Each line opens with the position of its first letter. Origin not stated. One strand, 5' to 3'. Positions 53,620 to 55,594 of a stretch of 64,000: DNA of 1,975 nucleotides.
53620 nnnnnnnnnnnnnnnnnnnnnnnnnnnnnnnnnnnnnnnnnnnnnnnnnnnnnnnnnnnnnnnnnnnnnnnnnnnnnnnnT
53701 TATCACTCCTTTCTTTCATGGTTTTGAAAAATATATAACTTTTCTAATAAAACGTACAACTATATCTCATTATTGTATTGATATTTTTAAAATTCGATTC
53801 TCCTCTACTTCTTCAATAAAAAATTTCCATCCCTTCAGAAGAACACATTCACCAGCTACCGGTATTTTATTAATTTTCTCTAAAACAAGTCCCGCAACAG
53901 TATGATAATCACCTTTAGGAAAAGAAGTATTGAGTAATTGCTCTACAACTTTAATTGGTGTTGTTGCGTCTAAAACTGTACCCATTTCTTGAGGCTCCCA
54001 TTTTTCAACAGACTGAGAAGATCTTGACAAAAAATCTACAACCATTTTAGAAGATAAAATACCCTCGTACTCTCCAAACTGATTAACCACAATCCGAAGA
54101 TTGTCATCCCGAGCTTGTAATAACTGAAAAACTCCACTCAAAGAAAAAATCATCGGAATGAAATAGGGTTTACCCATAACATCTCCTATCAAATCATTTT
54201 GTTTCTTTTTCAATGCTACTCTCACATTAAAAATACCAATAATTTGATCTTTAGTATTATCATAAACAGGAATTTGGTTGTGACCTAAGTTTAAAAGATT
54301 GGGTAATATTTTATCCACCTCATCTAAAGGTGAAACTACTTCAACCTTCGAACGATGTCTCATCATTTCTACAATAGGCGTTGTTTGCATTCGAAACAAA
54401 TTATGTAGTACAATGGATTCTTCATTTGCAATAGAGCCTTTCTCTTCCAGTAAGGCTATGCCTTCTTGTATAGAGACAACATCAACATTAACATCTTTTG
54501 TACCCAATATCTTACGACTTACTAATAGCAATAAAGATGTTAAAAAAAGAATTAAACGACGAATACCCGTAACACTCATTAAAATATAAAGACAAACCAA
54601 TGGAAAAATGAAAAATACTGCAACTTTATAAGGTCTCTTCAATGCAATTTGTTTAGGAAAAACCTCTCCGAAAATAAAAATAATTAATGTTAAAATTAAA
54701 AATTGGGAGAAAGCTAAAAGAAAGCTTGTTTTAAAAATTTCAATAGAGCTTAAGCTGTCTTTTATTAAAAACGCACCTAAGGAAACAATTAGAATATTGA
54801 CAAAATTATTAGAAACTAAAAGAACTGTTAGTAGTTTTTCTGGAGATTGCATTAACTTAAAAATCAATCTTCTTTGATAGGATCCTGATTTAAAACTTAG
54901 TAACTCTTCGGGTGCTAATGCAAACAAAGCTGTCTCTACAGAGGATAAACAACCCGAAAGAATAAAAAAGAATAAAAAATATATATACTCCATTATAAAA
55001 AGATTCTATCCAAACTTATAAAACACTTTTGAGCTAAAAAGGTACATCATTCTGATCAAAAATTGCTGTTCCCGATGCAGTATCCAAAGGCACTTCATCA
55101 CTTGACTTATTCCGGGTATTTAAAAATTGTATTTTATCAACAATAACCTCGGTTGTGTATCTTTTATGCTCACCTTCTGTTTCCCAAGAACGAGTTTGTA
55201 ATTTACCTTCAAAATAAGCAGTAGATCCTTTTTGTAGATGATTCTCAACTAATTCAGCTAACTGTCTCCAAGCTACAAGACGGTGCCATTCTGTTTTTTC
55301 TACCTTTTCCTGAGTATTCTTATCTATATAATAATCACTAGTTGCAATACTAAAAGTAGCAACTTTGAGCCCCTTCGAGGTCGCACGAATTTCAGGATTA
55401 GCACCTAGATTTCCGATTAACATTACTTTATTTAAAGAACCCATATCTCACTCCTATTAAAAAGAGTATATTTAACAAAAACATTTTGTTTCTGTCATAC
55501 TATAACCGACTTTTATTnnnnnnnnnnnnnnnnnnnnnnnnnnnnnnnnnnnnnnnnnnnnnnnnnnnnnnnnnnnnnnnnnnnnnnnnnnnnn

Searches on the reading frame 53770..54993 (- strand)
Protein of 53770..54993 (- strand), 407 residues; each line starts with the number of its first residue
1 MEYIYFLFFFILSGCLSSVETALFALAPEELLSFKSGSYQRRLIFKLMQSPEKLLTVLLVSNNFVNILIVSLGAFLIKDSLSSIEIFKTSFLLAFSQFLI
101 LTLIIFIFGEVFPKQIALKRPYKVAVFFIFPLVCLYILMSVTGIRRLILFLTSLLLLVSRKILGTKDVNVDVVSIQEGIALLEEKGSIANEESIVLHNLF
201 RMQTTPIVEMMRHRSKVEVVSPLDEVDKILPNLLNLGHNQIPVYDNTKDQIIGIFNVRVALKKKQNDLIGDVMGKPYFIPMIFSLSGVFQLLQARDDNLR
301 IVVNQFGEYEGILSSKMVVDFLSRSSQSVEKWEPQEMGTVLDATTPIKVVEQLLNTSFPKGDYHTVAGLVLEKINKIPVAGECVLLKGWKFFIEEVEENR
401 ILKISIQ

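Call 47: search_protein_families(library=pfam, proteins=[window:53770-54993:-], max_evalue=0.0001)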
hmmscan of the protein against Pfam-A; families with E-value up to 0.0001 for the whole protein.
window:53770-54993:- (407 aa): 3 families
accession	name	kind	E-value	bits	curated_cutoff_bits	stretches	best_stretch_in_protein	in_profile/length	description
PF01595.25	CNNM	-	7.2e-26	91.4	28.4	1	6-187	3-176/181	Cyclin M transmembrane N-terminal domain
PF03471.22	CorC_HlyC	-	3.3e-17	62.7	27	1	340-406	9-77/81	Transporter associated domain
PF00571.33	CBS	-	1.2e-05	25.9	24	0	269-322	1-55/57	CBS domain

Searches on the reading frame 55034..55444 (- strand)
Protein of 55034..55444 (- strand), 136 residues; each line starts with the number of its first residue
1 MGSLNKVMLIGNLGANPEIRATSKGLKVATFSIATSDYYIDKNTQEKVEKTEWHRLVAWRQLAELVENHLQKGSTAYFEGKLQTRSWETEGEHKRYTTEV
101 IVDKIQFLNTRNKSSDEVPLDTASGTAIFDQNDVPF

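Call 47: search_protein_families(library=pfam, proteins=[window:55034-55444:-], max_evalue=0.0001)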
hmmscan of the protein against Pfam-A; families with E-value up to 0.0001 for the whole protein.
window:55034-55444:- (136 aa): 1 family
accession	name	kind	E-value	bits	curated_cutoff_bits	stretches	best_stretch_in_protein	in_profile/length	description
PF00436.31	SSB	-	9.1e-33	112.9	26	1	4-108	1-104/104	Single-strand binding protein family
